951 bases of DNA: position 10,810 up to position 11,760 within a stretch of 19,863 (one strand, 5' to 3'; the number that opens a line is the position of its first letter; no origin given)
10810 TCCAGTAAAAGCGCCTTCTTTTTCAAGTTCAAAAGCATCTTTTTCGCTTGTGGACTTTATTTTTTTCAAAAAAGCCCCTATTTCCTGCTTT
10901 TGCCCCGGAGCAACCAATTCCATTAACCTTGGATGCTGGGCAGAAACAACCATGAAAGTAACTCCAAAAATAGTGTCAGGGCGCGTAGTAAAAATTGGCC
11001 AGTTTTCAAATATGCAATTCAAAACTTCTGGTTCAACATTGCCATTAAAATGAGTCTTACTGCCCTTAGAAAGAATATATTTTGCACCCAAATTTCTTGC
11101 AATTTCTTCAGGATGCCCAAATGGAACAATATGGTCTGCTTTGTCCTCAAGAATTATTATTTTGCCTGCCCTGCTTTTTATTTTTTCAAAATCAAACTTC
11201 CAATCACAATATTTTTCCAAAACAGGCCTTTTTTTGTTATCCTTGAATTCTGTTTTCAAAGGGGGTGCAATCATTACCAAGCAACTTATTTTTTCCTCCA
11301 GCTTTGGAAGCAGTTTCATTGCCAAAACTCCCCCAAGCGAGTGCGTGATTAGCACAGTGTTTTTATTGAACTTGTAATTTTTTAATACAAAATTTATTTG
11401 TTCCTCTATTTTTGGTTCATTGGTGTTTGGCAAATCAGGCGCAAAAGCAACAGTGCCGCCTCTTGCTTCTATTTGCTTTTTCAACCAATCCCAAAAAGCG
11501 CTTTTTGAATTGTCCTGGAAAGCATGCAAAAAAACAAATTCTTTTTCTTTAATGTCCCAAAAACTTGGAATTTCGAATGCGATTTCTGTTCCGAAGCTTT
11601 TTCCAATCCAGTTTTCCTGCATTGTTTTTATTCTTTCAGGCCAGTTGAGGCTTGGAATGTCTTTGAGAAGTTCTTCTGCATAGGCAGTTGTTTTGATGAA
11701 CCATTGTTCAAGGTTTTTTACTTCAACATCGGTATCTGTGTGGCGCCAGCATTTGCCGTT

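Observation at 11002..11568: Complete serine-hydrolase domain inserted inside LeuRS, immediately upstream of the CP1 editing domain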

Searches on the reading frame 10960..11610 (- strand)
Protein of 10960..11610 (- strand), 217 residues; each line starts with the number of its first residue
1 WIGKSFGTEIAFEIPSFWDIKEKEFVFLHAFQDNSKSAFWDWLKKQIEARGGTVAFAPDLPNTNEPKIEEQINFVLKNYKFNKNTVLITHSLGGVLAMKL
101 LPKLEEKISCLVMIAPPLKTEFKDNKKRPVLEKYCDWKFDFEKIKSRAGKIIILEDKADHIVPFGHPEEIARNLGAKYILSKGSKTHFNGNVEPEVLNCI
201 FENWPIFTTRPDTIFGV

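Call 3: search_protein_families(library=pfam, proteins=[window:11002-11568:-], max_evalue=1)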
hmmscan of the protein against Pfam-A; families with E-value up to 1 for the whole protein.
window:11002-11568:- (189 aa): 13 families
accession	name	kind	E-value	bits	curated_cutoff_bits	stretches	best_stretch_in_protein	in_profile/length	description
PF06821.19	Ser_hydrolase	-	1.5e-08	35.2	22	1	18-175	8-155/172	Serine hydrolase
PF12697.13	Abhydrolase_6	-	8e-06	27.1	26.3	1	12-105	2-97/217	Alpha/beta hydrolase family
PF00561.26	Abhydrolase_1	-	2.6e-05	24.5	25.8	1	54-106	55-109/245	alpha/beta hydrolase fold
PF12146.15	Hydrolase_4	-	9.9e-05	22.2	27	1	66-108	73-115/239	Serine aminopeptidase, S33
PF10230.15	LIDHydrolase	-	0.00043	20.5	27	1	55-105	66-121/262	Lipid-droplet associated hydrolase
PF07819.20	PGAP1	-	0.00095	19.4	24.3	1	55-106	73-131/233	PGAP1-like alpha/beta domain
PF12695.13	Abhydrolase_5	-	0.014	15.7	27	1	58-113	46-101/164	Alpha/beta hydrolase family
PF12048.14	DUF3530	-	0.014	15.2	29.8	1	53-109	181-236/310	Protein of unknown function (DUF3530)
PF12388.14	Peptidase_M57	-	0.017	15.3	21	1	30-96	94-159/212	Dual-action HEIGH metallo-peptidase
PF05728.18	UPF0227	-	0.063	13.6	21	1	11-106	2-93/187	Uncharacterised protein family (UPF0227)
PF15657.11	Tox-HNH-EHHH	-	0.076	13.8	25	0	124-148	14-36/69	HNH/Endo VII superfamily nuclease toxins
PF08840.17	BAAT_C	-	0.18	12.3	20.9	1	55-104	7-56/210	BAAT / Acyl-CoA thioester hydrolase C terminal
PF05990.18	DUF900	-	0.23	11.3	20.5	1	53-93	79-126/232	Alpha/beta hydrolase of unknown function (DUF900)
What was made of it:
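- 11002..11568 (-): Nested YdeN/RBBP9-type (PF06821) serine hydrolase domain, aa 243-431. It lies between profile positions 21 and 22 of the LeuRS editing-domain model PF13603. PF06821 35.2 bits against gathering score 22 (call 3).
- Checked: The segment alone hits PF06821 Ser_hydrolase at 35.2 bits (gathering score 22, E 1.5e-8; call 3).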

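Call 4: search_protein_families(library=ncbifam, proteins=[window:11002-11568:-], max_evalue=1)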
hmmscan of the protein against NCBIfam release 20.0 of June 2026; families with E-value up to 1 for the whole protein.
window:11002-11568:- (189 aa): 9 families
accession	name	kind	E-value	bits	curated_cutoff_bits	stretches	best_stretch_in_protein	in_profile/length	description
NF011457.0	PRK14875.1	equivalog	0.0001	21.4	307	1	11-102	135-231/372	acetoin dehydrogenase dihydrolipoyllysine-residue acetyltransferase subunit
NF041096.1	esterase_EstD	equivalog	0.00019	20.6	600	1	57-107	230-277/421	esterase EstD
NF007954.0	PRK10673.1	equivalog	0.0029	16.9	399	1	43-100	56-112/255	esterase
TIGR01738.1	bioH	equivalog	0.018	14.7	206.95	1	66-103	62-99/245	pimeloyl-ACP methyl ester esterase BioH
NF047915.1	homoser_Ac_Staph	exception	0.041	13.2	500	1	55-106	108-159/320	homoserine O-acetyltransferase MetX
NF052614.1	AB_fold_OlsI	equivalog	0.14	11.6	385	1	56-118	76-135/272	ornithine lipid biosynthesis O-acyltransferase OlsI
NF053684.1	esterase_mleBCA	exception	0.16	11.1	570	1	37-104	63-129/281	BCA family alpha/beta fold macrolide esterase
TIGR03695.1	menH_SHCHC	equivalog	0.18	11.2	208.55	1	10-99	4-101/252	2-succinyl-6-hydroxy-2,4-cyclohexadiene-1-carboxylate synthase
NF052610.1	macro_16_ester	equivalog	0.19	11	420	1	40-111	66-136/281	alpha/beta fold macrolide esterase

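Call 5: find_homologous_proteins(query=window:10960-11610:-, max_evalue=0.001)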
Query window:10960-11610:- (217 aa): 8 proteins with E <= 0.001 among 389 candidates.
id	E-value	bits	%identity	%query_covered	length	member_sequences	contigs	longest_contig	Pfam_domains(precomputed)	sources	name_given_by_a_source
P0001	2.3e-63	232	58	83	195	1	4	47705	PF06821.20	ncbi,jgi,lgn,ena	-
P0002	1.6e-59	219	54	90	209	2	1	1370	PF06821.20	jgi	jgi:predicted alpha/beta hydrolase family esterase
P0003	1.5e-58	216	53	82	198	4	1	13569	PF06821.20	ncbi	-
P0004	3.5e-56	208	53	80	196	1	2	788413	PF00561.27,PF06821.20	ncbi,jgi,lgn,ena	ncbi:MAG: alpha/beta hydrolase [archaeon]|jgi:hypothetical protein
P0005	1.2e-55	207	53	82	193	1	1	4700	PF00561.27,PF06821.20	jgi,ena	jgi:predicted alpha/beta hydrolase family esterase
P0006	4.5e-51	192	49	84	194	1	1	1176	PF12697.14,PF00561.27,PF06821.20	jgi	-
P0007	3.3e-16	78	33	77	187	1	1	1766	PF10230.16,PF00561.27,PF06821.20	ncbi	-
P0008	5.2e-11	61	27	82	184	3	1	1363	PF10230.16,PF00561.27,PF06821.20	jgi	jgi:hypothetical protein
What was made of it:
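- Tried and rejected: The insert-only word-indexed search (call 5) returned only eight free-standing hydrolases and missed all nested ones.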

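Call 6: search_solved_structures(query=window:11002-11568:-, max_evalue=10, show_alignments=3)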
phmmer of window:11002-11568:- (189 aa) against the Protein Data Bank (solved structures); distinct sequences matched with E-value up to 10: 8.
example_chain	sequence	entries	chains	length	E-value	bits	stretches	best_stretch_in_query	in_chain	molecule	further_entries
1uxo_A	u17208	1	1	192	3.6e-13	52.9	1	9-163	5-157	Putative hydrolase YdeN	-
9fcr_A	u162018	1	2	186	7.1e-06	29.1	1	23-164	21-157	Serine hydrolase RBBP9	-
2qs9_A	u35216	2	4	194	8.1e-06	29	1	23-164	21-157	Retinoblastoma-binding protein 9 | Serine hydrolase RBBP9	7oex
5fl3_A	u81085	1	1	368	0.31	14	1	67-118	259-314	PILI RETRACTION PROTEIN PILT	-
5frd_A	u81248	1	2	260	0.35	13.8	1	14-101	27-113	CARBOXYLESTERASE (EST-2)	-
9dk4_A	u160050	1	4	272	0.5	13.3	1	26-124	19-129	Fifteen-substitution variant of an ancestral hydroxynitrile lyase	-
1y7h_A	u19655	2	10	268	1.5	11.8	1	9-106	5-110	salicylic acid-binding protein 2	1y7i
1xkl_A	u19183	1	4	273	1.6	11.7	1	9-106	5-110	salicylic acid-binding protein 2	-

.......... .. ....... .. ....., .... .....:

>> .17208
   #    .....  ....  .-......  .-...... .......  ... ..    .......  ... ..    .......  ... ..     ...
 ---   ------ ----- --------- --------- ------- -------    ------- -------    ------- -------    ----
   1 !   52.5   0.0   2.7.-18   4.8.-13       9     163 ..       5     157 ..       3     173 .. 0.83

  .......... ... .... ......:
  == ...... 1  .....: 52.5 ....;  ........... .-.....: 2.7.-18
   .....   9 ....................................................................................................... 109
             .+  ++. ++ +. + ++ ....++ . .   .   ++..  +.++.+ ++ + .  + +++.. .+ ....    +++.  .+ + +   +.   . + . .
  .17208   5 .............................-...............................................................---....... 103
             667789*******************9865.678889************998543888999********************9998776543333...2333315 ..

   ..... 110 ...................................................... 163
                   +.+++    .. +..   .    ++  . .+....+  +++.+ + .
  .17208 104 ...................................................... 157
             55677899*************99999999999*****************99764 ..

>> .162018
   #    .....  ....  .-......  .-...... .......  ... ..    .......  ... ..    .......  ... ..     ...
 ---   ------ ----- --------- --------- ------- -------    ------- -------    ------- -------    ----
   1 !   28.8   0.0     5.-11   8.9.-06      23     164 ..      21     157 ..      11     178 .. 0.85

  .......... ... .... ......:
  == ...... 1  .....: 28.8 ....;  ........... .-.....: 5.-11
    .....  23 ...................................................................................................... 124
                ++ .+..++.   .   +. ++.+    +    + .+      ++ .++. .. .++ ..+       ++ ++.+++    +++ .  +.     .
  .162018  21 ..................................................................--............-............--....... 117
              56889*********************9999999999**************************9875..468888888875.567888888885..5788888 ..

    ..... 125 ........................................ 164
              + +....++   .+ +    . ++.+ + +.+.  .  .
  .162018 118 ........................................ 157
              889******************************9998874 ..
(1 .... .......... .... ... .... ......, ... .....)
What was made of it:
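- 11002..11568 (-): 1UXO E 3.6e-13 (call 6).
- Checked: It hits B. subtilis YdeN 1UXO at E 3.6e-13 and human RBBP9 at about 1e-5 (call 6).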

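Call 15: find_encoding_contigs(protein=P0001, flank=6000, max_places=3)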
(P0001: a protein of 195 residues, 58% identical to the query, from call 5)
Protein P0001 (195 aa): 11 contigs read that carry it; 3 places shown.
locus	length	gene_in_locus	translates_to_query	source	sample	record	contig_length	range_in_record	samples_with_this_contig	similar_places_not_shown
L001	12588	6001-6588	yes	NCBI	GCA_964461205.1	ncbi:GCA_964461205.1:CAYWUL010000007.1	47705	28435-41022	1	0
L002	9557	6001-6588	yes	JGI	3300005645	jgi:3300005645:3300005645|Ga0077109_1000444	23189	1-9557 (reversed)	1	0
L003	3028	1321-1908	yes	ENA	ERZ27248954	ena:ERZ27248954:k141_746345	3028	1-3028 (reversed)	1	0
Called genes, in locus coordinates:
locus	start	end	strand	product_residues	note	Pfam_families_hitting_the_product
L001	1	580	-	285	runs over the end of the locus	-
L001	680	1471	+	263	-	-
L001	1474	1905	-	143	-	PF00293:NUDIX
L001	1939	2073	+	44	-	-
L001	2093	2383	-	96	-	-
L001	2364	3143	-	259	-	-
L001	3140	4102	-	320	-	-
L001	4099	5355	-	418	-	PF00303:Thymidylat_synt, PF13489:Methyltransf_23 (weak), PF13847:Methyltransf_31, PF08241:Methyltransf_11, PF13649:Methyltransf_25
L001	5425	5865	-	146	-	PF00293:NUDIX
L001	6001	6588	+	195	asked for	PF06821:Ser_hydrolase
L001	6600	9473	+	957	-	PF00133:tRNA-synt_1, PF01406:tRNA-synt_1e (faint), PF09334:tRNA-synt_1g, PF08264:Anticodon_1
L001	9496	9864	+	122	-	PF27840:ScmC (faint), PF07475:Hpr_kinase_C (weak)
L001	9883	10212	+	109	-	-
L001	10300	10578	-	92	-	-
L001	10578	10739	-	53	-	-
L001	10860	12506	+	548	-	PF00133:tRNA-synt_1, PF09334:tRNA-synt_1g, PF19303:Anticodon_3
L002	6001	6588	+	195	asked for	PF06821:Ser_hydrolase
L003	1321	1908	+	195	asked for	PF06821:Ser_hydrolase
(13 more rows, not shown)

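Call 16: find_encoding_contigs(protein=P0004, flank=6000, max_places=2)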
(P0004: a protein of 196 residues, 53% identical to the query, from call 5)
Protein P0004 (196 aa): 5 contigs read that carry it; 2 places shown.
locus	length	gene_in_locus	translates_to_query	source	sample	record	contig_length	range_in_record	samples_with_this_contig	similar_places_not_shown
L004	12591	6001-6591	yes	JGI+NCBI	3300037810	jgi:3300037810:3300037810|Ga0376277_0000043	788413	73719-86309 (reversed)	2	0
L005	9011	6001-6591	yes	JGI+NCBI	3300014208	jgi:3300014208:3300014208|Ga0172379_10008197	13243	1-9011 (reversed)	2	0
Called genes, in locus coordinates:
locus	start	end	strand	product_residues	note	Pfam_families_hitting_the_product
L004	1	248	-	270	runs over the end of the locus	PF13489:Methyltransf_23, PF13679:Methyltransf_32, PF13847:Methyltransf_31, PF08241:Methyltransf_11, PF08242:Methyltransf_12, PF13649:Methyltransf_25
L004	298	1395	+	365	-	PF00817:IMS, PF21999:IMS_HHH_1 (faint), PF11799:IMS_C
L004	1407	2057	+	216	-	PF00730:HhH-GPD, PF00633:HHH, PF10576:EndIII_4Fe-2S (faint)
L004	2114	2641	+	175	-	PF08984:DUF1858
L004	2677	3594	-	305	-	PF00890:FAD_binding_2, PF01266:DAO, PF01946:Thi4, PF03486:HI0933_like (faint), PF07992:Pyr_redox_2, PF12831:FAD_oxidored, PF13738:Pyr_redox_3, PF00070:Pyr_redox, +1 more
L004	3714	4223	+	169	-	-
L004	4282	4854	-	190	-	PF01022:HTH_5 (weak), PF14947:HTH_45 (weak)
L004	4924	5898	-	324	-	-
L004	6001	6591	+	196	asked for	PF00561:Abhydrolase_1 (faint), PF06821:Ser_hydrolase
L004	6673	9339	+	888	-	PF00133:tRNA-synt_1, PF01406:tRNA-synt_1e (faint), PF09334:tRNA-synt_1g, PF13603:tRNA-synt_1_2, PF00133:tRNA-synt_1, PF09334:tRNA-synt_1g (weak), PF08264:Anticodon_1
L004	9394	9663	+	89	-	-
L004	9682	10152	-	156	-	-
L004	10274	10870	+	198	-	PF04079:SMC_ScpB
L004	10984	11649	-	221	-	PF01351:RNase_HII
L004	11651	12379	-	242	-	-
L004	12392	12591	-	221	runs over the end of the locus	-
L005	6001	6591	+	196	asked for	PF00561:Abhydrolase_1 (faint), PF06821:Ser_hydrolase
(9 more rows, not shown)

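Call 20: search_protein_families(library=pfam, proteins=[L001:6600-9473:+, L004:6673-9339:+, L001:5425-5865:-], max_evalue=0.001)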
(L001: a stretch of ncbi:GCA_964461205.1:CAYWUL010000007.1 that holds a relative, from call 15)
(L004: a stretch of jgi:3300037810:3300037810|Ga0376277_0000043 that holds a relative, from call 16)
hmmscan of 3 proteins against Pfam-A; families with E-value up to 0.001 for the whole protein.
L001:6600-9473:+ (957 aa): 7 families
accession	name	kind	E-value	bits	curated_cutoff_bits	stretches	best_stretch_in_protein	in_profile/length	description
PF00133.28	tRNA-synt_1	-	5e-39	134.7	22.7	1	11-674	1-409/414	tRNA synthetases class I (I, L, M and V)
PF09334.17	tRNA-synt_1g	-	7.5e-20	71.5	20.1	2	34-85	2-53/391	tRNA synthetases class I (M)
PF08264.19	Anticodon_1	-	8.9e-19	68.3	25.1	1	717-846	4-145/148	Anticodon-binding domain of tRNA ligase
PF01406.26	tRNA-synt_1e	-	2e-08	34.4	27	1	615-685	228-297/301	tRNA synthetases class I (C) catalytic domain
PF01921.24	tRNA-synt_1f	-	5.5e-05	22.7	27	0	623-684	265-325/360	tRNA synthetases class I (K)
PF13603.12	tRNA-synt_1_2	-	7e-05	22.8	25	1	216-328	12-125/185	Leucyl-tRNA synthetase, editing domain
PF00579.31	tRNA-synt_1b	-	0.00096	19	21.1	1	623-731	180-286/292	tRNA synthetases class I (W and Y)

L004:6673-9339:+ (888 aa): 5 families
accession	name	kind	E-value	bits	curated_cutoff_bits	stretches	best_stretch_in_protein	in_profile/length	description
PF13603.12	tRNA-synt_1_2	-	1e-58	198.3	25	1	227-411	1-184/185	Leucyl-tRNA synthetase, editing domain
PF00133.28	tRNA-synt_1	-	7.9e-47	160.4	22.7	2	19-231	1-226/414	tRNA synthetases class I (I, L, M and V)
PF09334.17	tRNA-synt_1g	-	1.8e-29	103.2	20.1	3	47-190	7-146/391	tRNA synthetases class I (M)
PF08264.19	Anticodon_1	-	6.8e-17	62.1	25.1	1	654-772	1-140/148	Anticodon-binding domain of tRNA ligase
PF01406.26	tRNA-synt_1e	-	3.2e-06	27.2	27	0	569-629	237-296/301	tRNA synthetases class I (C) catalytic domain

L001:5425-5865:- (146 aa): 2 families
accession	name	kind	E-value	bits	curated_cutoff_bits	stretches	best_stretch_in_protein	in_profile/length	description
PF00293.34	NUDIX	-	2.7e-16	60.2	21.1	1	26-139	4-125/134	NUDIX domain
PF22327.2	Nudt16-like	-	0.00097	19.5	27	0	27-127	12-113/161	U8 snoRNA-decapping enzyme-like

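Call 21: search_protein_families(library=ncbifam, proteins=[L001:6600-9473:+, L004:6673-9339:+], max_evalue=0.00001)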
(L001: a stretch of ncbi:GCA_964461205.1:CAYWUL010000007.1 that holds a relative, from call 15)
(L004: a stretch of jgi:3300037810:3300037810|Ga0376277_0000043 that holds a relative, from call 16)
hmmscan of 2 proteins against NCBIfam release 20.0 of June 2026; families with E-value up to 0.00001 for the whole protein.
L001:6600-9473:+ (957 aa): 17 families
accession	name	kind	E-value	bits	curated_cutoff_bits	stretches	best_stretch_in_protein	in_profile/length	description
NF008957.0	PRK12300.1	subfamily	0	1049.8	677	1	2-957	3-946/946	leucine--tRNA ligase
TIGR00395.1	leuS_arch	equivalog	6.3e-279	928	648.5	1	7-957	2-938/938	leucine--tRNA ligase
TIGR00422.1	valS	equivalog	1.9e-82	277.7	612.1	2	4-258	6-245/863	valine--tRNA ligase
NF009687.0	PRK13208.1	equivalog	1.4e-69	235.2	738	2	3-257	10-243/801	valine--tRNA ligase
NF004349.1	PRK05729.1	equivalog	1.2e-67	228.8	704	2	286-932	233-815/860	valine--tRNA ligase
TIGR00396.1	leuS_bact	equivalog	7.2e-50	170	548.4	2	4-93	2-89/843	leucine--tRNA ligase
TIGR00392.1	ileS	equivalog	3.5e-46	157.8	621.4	2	1-329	4-339/861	isoleucine--tRNA ligase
NF000540.1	alt_ValS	exception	6.4e-46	156.7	900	2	7-257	8-259/827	valine--tRNA ligase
NF011492.0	PRK14900.1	equivalog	2.7e-32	111.6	1783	2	7-258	17-254/1044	valine--tRNA ligase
TIGR00398.1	metG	equivalog_domain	3.8e-23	82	336.35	2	624-797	311-504/530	methionine--tRNA ligase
NF001100.0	PRK00133.1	equivalog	1.8e-18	66.5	587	2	29-85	3-59/676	methionine--tRNA ligase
NF008900.0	PRK12267.1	equivalog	3.4e-17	62.2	598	2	624-775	283-431/648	methionine--tRNA ligase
NF000258.1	MupB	exception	1.8e-14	52.6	1900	1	2-331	2-326/1033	mupirocin-resistant isoleucine--tRNA ligase MupB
TIGR00435.1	cysS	equivalog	3e-11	43.1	340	1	615-842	240-443/466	cysteine--tRNA ligase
NF000257.1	MupA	exception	4.1e-10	38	1900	0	9-329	9-320/1024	mupirocin-resistant isoleucine--tRNA ligase MupA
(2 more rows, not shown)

L004:6673-9339:+ (888 aa): 20 families
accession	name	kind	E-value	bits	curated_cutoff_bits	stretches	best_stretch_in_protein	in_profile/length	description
TIGR00396.1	leuS_bact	equivalog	2.9e-272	905.6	548.4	1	13-775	3-810/843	leucine--tRNA ligase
NF008957.0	PRK12300.1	subfamily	2.9e-100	336.6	677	4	529-888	575-946/946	leucine--tRNA ligase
TIGR00395.1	leuS_arch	equivalog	2.1e-84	284.2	648.5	2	529-887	569-937/938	leucine--tRNA ligase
TIGR00422.1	valS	equivalog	5.1e-83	279.5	612.1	3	424-793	397-769/863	valine--tRNA ligase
NF009687.0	PRK13208.1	equivalog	5.7e-80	269.5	738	3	7-180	6-191/801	valine--tRNA ligase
NF004349.1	PRK05729.1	equivalog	3.1e-65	220.9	704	3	424-782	390-742/860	valine--tRNA ligase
TIGR00392.1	ileS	equivalog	5.1e-60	203.6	621.4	2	424-769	459-837/861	isoleucine--tRNA ligase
NF000540.1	alt_ValS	exception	2.4e-42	144.9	900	2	15-97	8-90/827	valine--tRNA ligase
NF011492.0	PRK14900.1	equivalog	9.2e-41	139.7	1783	2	6-192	8-216/1044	valine--tRNA ligase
NF000257.1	MupA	exception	4.3e-33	114.1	1900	2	398-690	409-706/1024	mupirocin-resistant isoleucine--tRNA ligase MupA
TIGR00398.1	metG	equivalog_domain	1.4e-29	103.3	336.35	2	48-195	8-151/530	methionine--tRNA ligase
NF000258.1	MupB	exception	1.5e-28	99.1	1900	3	413-693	428-711/1033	mupirocin-resistant isoleucine--tRNA ligase MupB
NF008900.0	PRK12267.1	equivalog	1.5e-27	96.4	598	2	38-214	3-177/648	methionine--tRNA ligase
NF001100.0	PRK00133.1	equivalog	9.7e-22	77.3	587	1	39-174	5-137/676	methionine--tRNA ligase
NF040702.1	ileS_w_GNAT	exception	6.9e-19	67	1999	2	16-179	22-208/1100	isoleucine--tRNA ligase, N-acetyltransferase domain-containing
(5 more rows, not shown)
